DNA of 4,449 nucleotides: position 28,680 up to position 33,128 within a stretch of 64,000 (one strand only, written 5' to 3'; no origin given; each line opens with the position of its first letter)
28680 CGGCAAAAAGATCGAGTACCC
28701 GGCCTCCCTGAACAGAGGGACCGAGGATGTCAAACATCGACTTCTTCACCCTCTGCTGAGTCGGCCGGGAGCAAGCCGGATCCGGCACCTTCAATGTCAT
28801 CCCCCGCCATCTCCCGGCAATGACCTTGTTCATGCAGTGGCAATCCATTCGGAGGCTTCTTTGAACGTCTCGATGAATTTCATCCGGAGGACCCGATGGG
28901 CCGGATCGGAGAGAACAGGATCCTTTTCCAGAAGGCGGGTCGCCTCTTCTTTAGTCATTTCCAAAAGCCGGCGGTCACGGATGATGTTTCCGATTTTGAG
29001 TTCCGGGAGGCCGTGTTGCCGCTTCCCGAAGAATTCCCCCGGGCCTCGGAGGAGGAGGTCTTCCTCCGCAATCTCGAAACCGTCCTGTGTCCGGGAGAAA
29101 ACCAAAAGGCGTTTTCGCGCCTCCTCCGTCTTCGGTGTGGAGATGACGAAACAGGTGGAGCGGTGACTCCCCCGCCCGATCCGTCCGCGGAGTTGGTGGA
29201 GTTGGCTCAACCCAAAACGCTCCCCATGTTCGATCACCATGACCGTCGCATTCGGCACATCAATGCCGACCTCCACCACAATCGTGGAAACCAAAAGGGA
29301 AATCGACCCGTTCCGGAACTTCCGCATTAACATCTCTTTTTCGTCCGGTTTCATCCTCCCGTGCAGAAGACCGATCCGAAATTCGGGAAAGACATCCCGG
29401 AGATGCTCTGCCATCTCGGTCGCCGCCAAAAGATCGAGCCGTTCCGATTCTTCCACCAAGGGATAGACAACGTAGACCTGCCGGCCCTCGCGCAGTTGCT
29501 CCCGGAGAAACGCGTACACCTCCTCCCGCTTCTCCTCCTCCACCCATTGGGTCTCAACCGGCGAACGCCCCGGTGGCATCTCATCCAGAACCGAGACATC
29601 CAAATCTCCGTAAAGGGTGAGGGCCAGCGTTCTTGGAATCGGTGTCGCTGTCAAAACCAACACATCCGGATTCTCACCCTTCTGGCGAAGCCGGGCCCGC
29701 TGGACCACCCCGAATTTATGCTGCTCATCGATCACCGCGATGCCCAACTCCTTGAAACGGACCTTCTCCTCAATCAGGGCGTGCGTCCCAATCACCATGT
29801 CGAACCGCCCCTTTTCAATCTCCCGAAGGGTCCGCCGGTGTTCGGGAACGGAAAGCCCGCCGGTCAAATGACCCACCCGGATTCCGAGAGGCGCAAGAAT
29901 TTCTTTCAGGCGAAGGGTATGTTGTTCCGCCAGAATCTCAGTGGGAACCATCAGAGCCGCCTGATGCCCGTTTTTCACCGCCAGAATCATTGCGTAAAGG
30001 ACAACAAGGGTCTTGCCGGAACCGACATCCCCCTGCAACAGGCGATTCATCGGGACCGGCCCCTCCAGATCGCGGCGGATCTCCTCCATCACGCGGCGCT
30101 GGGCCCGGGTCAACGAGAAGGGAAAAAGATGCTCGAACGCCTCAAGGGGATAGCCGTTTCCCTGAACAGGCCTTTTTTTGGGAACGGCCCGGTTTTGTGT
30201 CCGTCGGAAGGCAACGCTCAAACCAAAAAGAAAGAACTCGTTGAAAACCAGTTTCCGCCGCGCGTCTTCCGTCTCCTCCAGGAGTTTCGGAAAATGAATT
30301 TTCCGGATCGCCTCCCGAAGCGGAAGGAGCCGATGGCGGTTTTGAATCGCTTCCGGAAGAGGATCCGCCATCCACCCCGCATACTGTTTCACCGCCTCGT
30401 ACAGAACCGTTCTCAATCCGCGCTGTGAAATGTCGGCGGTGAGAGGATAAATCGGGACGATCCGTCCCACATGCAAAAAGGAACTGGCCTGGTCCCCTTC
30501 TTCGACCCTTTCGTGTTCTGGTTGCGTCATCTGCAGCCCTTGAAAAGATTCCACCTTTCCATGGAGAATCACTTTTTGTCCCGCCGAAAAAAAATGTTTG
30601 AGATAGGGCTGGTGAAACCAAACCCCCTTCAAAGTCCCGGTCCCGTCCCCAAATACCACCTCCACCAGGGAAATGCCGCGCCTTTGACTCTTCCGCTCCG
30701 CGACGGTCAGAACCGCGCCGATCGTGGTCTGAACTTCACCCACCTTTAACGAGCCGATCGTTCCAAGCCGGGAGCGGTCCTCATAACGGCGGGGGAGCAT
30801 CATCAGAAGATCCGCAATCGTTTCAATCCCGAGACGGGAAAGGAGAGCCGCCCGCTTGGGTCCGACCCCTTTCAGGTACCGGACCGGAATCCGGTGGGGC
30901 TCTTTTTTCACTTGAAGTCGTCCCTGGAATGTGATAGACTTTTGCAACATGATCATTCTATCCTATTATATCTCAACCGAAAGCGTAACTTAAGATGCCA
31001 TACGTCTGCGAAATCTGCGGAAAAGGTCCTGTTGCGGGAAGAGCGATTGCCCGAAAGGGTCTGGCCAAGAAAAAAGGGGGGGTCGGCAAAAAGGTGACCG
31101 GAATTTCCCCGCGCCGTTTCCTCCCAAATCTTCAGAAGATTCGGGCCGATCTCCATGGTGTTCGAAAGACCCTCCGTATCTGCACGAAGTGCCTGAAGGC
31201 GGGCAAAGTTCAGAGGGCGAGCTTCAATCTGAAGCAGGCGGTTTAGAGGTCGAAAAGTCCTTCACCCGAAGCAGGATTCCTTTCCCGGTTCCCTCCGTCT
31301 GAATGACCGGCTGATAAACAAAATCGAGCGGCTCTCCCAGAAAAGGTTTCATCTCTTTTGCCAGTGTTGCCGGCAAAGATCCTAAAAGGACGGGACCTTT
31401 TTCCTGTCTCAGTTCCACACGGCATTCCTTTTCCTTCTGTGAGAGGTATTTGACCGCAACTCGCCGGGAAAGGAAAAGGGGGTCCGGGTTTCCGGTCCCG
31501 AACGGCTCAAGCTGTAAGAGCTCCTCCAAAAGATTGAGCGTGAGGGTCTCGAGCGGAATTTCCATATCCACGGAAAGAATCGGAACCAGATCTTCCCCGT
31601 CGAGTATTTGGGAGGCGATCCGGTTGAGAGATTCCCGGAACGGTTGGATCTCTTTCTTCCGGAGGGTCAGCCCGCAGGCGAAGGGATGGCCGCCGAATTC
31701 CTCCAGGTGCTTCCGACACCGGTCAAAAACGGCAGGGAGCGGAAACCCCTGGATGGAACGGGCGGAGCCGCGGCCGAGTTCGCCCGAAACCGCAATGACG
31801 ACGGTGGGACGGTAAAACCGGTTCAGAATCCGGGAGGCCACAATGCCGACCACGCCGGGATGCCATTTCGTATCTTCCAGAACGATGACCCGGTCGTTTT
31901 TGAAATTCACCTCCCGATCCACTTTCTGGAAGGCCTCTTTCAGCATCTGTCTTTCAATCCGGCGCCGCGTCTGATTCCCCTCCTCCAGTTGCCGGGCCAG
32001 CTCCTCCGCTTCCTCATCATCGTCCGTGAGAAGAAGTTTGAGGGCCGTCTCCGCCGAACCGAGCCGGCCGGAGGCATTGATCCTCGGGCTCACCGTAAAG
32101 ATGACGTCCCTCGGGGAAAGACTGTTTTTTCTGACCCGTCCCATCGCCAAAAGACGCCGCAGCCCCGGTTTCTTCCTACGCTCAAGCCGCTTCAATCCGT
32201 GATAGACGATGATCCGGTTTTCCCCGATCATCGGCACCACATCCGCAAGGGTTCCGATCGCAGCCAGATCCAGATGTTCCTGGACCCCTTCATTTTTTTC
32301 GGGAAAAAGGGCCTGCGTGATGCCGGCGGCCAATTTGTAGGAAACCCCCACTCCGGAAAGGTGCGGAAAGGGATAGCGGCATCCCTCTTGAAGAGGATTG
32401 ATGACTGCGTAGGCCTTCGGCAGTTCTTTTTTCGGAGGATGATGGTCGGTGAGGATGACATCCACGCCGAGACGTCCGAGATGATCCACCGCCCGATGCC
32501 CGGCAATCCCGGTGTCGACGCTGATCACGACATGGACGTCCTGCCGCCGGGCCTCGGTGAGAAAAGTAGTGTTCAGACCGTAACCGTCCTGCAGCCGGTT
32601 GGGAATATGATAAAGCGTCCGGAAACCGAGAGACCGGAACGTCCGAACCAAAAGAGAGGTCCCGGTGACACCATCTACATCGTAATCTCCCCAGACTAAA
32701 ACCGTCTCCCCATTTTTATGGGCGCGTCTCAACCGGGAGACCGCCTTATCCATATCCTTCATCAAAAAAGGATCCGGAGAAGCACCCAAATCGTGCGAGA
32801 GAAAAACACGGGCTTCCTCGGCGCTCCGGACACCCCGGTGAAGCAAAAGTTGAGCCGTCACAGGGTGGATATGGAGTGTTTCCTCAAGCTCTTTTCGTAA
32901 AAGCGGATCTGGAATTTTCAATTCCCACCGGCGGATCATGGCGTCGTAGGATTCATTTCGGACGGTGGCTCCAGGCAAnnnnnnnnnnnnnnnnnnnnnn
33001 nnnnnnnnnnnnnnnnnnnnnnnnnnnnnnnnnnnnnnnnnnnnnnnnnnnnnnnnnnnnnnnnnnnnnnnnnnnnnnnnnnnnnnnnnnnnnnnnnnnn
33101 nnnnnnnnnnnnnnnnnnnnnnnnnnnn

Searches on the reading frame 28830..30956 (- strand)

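Call 66: search_protein_families(library=pfam, proteins=[window:28830-30956:-], max_evalue=0.00001)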
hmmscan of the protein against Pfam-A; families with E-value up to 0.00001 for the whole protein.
window:28830-30956:- (708 aa): 5 families
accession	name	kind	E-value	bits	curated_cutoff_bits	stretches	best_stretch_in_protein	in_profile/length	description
PF17191.10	RecG_wedge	-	4.9e-30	104.7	23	1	24-189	1-159/162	RecG wedge domain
PF00271.37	Helicase_C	-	1.6e-24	86.7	23.5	1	479-595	5-108/110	Helicase conserved C-terminal domain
PF00270.35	DEAD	-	2.2e-23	83.3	26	1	283-444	1-164/167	DEAD/DEAH box helicase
PF19833.4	RecG_dom3_C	-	1.9e-17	63.5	26.8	1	623-706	1-85/87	ATP-dependent DNA helicase RecG, domain 3, C-terminal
PF04851.21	ResIII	-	6.2e-07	29.9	22.5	1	281-439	3-162/164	Type III restriction enzyme, res subunit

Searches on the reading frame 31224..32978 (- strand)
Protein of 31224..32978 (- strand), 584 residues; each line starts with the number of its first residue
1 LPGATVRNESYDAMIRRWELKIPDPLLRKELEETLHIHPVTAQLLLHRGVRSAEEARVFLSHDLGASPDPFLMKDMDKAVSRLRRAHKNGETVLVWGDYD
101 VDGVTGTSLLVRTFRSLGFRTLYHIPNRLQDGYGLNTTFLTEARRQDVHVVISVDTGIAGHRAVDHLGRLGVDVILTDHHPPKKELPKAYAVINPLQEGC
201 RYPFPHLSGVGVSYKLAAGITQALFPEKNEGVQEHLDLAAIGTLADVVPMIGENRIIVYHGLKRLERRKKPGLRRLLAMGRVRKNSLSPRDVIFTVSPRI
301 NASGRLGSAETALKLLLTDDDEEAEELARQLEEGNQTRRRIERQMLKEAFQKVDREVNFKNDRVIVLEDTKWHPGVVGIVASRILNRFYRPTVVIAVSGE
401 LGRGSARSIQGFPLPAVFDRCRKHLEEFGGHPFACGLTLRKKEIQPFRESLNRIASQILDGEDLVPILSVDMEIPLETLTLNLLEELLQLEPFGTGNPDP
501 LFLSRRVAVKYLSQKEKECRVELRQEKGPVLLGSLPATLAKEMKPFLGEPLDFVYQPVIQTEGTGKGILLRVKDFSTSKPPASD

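Call 66: search_protein_families(library=pfam, proteins=[window:31224-32978:-], max_evalue=0.00001)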
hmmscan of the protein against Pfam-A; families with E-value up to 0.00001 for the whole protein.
window:31224-32978:- (584 aa): 3 families
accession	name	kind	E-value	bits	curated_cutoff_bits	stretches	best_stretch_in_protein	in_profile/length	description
PF01368.27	DHH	-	3e-21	76.4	28.1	1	93-243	2-125/125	DHH family, N-terminal domain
PF02272.25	DHHA1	-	2.7e-13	50.7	25.9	1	361-455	1-100/102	DHHA1 domain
PF17768.7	RecJ_OB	-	1.4e-11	44.9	27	1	470-561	1-94/107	RecJ OB domain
